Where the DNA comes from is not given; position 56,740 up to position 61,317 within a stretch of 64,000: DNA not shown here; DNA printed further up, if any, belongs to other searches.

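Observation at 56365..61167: Giant NACHT-first, nuclease-last STAND protein adjacent to a RelE/antitoxin pair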

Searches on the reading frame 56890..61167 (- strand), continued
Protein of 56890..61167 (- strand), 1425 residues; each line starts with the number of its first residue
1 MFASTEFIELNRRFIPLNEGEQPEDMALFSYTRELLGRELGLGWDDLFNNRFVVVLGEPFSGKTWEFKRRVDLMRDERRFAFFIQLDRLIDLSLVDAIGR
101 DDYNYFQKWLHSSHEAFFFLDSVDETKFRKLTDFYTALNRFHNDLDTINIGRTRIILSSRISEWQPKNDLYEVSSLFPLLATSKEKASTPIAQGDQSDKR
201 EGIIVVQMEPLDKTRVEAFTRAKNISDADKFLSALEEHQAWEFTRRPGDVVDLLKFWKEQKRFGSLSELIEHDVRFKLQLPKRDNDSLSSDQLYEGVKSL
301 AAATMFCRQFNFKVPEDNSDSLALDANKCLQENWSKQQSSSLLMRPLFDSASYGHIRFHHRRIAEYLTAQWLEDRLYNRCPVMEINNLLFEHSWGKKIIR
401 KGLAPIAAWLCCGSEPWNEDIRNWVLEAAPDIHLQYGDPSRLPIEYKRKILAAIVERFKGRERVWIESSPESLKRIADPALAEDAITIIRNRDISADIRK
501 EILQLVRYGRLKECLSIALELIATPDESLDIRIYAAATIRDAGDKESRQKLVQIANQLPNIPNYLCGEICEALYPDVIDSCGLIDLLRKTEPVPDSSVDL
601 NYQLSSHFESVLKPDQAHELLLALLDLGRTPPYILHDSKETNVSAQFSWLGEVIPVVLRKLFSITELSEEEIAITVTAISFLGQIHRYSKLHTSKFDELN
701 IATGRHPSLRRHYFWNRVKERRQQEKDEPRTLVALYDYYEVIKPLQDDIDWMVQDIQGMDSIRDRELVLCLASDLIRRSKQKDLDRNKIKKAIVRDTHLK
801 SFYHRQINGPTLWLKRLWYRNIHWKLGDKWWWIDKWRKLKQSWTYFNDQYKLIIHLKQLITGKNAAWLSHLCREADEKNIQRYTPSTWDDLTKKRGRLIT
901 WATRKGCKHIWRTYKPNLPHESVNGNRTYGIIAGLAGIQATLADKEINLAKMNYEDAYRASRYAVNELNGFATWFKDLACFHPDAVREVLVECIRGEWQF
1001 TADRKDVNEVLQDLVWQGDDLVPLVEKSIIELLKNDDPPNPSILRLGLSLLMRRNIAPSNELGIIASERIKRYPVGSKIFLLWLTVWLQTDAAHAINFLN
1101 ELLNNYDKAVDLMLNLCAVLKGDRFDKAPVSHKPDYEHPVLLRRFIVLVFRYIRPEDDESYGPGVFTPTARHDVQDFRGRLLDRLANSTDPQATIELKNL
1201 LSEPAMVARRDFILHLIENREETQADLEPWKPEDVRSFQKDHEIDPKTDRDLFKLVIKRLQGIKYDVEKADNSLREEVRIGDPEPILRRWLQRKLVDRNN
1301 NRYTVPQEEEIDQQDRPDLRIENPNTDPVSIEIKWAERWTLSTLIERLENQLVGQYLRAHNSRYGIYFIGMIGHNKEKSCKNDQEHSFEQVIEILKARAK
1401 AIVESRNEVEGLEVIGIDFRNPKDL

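Call 30: list_cluster_members(proteins=[P0001, P0002, P0013, P0042])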
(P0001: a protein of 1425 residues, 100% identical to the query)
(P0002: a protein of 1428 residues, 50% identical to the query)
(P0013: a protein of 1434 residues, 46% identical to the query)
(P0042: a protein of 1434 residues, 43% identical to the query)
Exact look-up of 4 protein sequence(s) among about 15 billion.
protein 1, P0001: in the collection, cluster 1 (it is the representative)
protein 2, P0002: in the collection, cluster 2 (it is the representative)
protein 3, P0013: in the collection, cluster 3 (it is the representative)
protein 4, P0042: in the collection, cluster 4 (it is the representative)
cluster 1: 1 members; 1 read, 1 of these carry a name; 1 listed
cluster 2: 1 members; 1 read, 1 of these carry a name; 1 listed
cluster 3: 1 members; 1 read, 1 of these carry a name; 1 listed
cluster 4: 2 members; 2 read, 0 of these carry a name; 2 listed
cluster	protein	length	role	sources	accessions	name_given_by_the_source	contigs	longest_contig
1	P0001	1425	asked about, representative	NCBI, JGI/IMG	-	hypothetical protein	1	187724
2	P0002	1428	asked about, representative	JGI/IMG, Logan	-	hypothetical protein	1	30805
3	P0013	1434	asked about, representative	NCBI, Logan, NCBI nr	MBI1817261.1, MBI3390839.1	MAG: hypothetical protein HYR72_20000 [Deltaproteobacteria bacterium] | hypothetical protein [Deltaproteobacteria bacterium]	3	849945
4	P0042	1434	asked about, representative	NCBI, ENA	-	-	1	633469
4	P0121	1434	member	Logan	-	-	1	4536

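Call 32: find_encoding_contigs(protein=P0002, flank=10000, max_places=2)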
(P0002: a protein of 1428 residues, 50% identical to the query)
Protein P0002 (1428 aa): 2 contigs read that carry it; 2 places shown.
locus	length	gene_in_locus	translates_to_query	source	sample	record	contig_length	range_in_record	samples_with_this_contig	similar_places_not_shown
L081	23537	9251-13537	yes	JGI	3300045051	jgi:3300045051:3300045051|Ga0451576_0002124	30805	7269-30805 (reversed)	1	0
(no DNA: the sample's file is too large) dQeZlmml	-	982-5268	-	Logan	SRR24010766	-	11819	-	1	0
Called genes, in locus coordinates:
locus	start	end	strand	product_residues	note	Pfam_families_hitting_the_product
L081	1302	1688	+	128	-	-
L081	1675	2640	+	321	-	-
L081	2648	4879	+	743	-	-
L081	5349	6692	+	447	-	PF00005:ABC_tran (faint), PF02463:SMC_N, PF13166:AAA_13 (faint), PF13175:AAA_15, PF13304:AAA_21 (weak), PF13401:AAA_22 (faint), PF13476:AAA_23 (weak), PF13304:AAA_21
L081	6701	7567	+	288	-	PF14491:DUF4435 (faint)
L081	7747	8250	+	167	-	-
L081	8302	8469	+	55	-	-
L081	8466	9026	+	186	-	PF01850:PIN (faint)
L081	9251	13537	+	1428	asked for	-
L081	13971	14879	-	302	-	-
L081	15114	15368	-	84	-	-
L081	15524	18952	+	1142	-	PF00176:SNF2-rel_dom, PF00270:DEAD (weak), PF04851:ResIII, PF00271:Helicase_C, PF13020:NOV_C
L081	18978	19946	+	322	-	PF24390:PRTase-CE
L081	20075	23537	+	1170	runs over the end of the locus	PF08719:NADAR, PF06634:DUF1156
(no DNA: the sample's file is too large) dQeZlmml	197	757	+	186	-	PF01850:PIN (faint)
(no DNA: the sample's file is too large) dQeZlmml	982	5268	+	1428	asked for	-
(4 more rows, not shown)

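Call 33: find_encoding_contigs(protein=P0006, flank=10000, max_places=2)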
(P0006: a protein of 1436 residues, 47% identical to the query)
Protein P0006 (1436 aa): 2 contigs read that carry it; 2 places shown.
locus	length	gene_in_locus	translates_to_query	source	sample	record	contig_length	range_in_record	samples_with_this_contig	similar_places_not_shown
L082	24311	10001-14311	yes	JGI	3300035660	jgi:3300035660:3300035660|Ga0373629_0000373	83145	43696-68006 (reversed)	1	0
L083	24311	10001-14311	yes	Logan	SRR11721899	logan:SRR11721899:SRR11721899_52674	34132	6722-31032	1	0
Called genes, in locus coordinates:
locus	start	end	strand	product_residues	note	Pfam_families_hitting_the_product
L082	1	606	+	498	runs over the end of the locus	PF06956:RtcR, PF00158:Sigma54_activat, PF14532:Sigma54_activ_2, PF25601:AAA_lid_14, PF02954:HTH_8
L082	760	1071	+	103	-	-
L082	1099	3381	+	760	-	PF04313:HSDR_N (weak), PF13588:HSDR_N_2 (weak), PF00270:DEAD, PF04851:ResIII, PF18766:SWI2_SNF2, PF00271:Helicase_C, PF08463:EcoEI_R_C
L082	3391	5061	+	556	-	PF12161:HsdM_N, PF02384:N6_Mtase, PF01170:UPF0020, PF02384:N6_Mtase, PF07669:Eco57I (faint)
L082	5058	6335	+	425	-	PF01420:Methylase_S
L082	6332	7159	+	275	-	PF12686:DUF3800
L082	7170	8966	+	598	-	PF02463:SMC_N (faint), PF13175:AAA_15 (weak), PF13476:AAA_23 (faint), PF13304:AAA_21, PF13175:AAA_15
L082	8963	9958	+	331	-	-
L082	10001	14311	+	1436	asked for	-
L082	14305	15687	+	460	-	-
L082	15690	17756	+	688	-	PF13091:PLDc_2 (faint)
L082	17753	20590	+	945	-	PF00176:SNF2-rel_dom (weak), PF00270:DEAD (faint), PF04851:ResIII (faint), PF13401:AAA_22 (faint), PF00271:Helicase_C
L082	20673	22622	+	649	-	-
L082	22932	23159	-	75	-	-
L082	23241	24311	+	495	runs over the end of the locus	PF04326:SLFN_AlbA_2, PF13749:HATPase_c_4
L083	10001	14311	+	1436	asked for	-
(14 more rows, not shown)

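Call 34: find_encoding_contigs(protein=P0016, flank=10000, max_places=3)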
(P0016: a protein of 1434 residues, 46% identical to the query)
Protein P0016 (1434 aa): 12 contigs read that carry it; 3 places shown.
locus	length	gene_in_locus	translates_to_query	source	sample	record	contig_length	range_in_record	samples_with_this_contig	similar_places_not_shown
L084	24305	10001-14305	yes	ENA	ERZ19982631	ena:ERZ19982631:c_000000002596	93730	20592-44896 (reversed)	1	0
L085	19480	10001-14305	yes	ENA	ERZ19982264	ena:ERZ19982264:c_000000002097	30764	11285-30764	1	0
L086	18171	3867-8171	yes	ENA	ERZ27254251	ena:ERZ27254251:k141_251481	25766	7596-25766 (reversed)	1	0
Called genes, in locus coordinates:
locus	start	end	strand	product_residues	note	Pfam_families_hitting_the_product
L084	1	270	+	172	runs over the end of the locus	-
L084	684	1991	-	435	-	-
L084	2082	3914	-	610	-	PF01663:Phosphodiest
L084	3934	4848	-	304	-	PF00413:Peptidase_M10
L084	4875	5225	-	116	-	-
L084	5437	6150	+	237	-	PF22935:RM44_endonuclase, PF14622:Ribonucleas_3_3, PF00636:Ribonuclease_3, PF00035:dsrm, PF14709:DND1_DSRM (faint)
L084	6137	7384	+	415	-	PF04055:Radical_SAM, PF16199:Radical_SAM_C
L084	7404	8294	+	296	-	PF00009:GTP_EFTU, PF00350:Dynamin_N (faint), PF01926:MMR_HSR1, PF02421:FeoB_N, PF03193:RsgA_GTPase (faint), PF10662:PduV-EutP (weak), PF07650:KH_2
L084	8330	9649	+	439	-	PF00005:ABC_tran (faint), PF00009:GTP_EFTU, PF01926:MMR_HSR1, PF02421:FeoB_N, PF02421:FeoB_N, PF01926:MMR_HSR1, PF00009:GTP_EFTU, PF14714:KH_dom-like, +8 more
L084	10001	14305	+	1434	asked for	-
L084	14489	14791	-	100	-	PF01381:HTH_3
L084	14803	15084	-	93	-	PF05015:HigB-like_toxin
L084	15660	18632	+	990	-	PF00989:PAS, PF08447:PAS_3, PF08448:PAS_4, PF13188:PAS_8, PF13426:PAS_9, PF08447:PAS_3, PF13426:PAS_9, PF13426:PAS_9, +10 more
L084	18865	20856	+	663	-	PF00005:ABC_tran, PF13555:AAA_29 (faint), PF13304:AAA_21 (faint), PF13401:AAA_22 (faint), PF12848:ABC_tran_Xtn, PF00005:ABC_tran, PF16326:ABC_tran_CTD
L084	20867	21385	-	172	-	PF02915:Rubrerythrin, PF13668:Ferritin_2 (weak)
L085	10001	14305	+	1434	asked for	-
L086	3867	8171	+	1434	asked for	-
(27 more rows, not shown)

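Call 43: search_protein_families(library=ncbifam, alignment_id=A4, max_evalue=0.00001)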
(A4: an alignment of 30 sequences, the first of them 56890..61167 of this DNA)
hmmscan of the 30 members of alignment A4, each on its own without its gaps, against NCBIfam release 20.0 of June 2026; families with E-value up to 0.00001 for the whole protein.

A. member 1, window:56890-61167:- (1425 aa): 2 families
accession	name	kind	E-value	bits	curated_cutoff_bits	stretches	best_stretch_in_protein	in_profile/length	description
NF058534.1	antiphage_HyoA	equivalog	0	1120.7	1200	1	10-1420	1-1428/1430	NACHT domain-containing antiphage protein HyoA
NF058535.1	antiphage_EruA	equivalog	2.8e-49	168.2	1000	1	199-1389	128-1289/1318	NACHT domain-containing antiphage protein EruA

B. families by the number of members that match (of 30 scanned): 2 families
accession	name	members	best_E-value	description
NF058534.1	antiphage_HyoA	30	0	NACHT domain-containing antiphage protein HyoA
NF058535.1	antiphage_EruA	29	1.1e-74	NACHT domain-containing antiphage protein EruA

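Call 44: search_protein_families(library=pfam, alignment_id=A4, max_evalue=0.01)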
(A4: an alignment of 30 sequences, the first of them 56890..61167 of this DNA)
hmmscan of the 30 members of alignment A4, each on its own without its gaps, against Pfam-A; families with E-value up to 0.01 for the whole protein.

A. member 1, window:56890-61167:- (1425 aa): 0 families

B. families by the number of members that match (of 30 scanned): 6 families
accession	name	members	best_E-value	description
PF05729.18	NACHT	5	0.0005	NACHT domain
PF13191.12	AAA_16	3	0.0019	AAA ATPase domain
PF25199.1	nSTAND_NTPase5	2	0.0017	Novel STAND NTPase 5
PF20720.3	nSTAND3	2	0.0045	Novel STAND NTPase 3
PF13646.12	HEAT_2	2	0.0052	HEAT repeats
PF24883.2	NPHP3_N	1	0.0013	Nephrocystin 3, N-terminal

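Call 45: search_protein_families(library=ncbifam, proteins=[P0002, P0013, L023:9995-14272:+, L077:9887-14200:+, L071:9899-14212:+, L029:9995-14290:+], max_evalue=0.00001)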
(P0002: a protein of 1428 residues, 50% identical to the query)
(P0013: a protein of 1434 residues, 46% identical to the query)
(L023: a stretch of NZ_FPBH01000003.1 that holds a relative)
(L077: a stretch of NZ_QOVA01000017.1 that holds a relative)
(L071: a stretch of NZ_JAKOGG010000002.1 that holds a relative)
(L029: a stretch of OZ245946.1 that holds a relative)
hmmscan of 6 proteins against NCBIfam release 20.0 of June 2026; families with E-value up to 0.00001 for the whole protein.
P0002 (1428 aa): 2 families
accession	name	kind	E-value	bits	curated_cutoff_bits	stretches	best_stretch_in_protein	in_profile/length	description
NF058534.1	antiphage_HyoA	equivalog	0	1091.7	1200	1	10-1422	1-1428/1430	NACHT domain-containing antiphage protein HyoA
NF058535.1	antiphage_EruA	equivalog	4.7e-52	177.4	1000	1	189-1369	117-1268/1318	NACHT domain-containing antiphage protein EruA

P0013 (1434 aa): 2 families
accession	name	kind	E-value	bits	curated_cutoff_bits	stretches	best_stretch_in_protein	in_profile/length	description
NF058534.1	antiphage_HyoA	equivalog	0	1137.5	1200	1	12-1426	1-1428/1430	NACHT domain-containing antiphage protein HyoA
NF058535.1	antiphage_EruA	equivalog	4.7e-62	210.5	1000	1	48-1374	20-1269/1318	NACHT domain-containing antiphage protein EruA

L023:9995-14272:+ (1425 aa): 2 families
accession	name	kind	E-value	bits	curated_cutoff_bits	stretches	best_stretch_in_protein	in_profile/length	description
NF058534.1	antiphage_HyoA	equivalog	0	1206.6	1200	1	10-1418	1-1428/1430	NACHT domain-containing antiphage protein HyoA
NF058535.1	antiphage_EruA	equivalog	6.2e-48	163.8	1000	1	47-1354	21-1257/1318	NACHT domain-containing antiphage protein EruA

L077:9887-14200:+ (1437 aa): 2 families
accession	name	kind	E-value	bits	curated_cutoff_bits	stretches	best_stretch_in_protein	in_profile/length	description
NF058534.1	antiphage_HyoA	equivalog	0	1699.8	1200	1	8-1431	1-1430/1430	NACHT domain-containing antiphage protein HyoA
NF058535.1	antiphage_EruA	equivalog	3.1e-54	184.6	1000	1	201-1428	129-1317/1318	NACHT domain-containing antiphage protein EruA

L071:9899-14212:+ (1437 aa): 2 families
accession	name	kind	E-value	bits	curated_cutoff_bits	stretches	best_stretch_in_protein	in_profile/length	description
NF058534.1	antiphage_HyoA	equivalog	0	1604.7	1200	1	8-1431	1-1430/1430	NACHT domain-containing antiphage protein HyoA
NF058535.1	antiphage_EruA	equivalog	2.4e-41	141.9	1000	2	190-837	122-748/1318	NACHT domain-containing antiphage protein EruA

L029:9995-14290:+ (1431 aa): 2 families
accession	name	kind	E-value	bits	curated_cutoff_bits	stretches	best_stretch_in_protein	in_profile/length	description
NF058534.1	antiphage_HyoA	equivalog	7.9e-265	882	1200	3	177-1039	196-1064/1430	NACHT domain-containing antiphage protein HyoA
NF058535.1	antiphage_EruA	equivalog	1e-47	163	1000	1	37-1376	11-1267/1318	NACHT domain-containing antiphage protein EruA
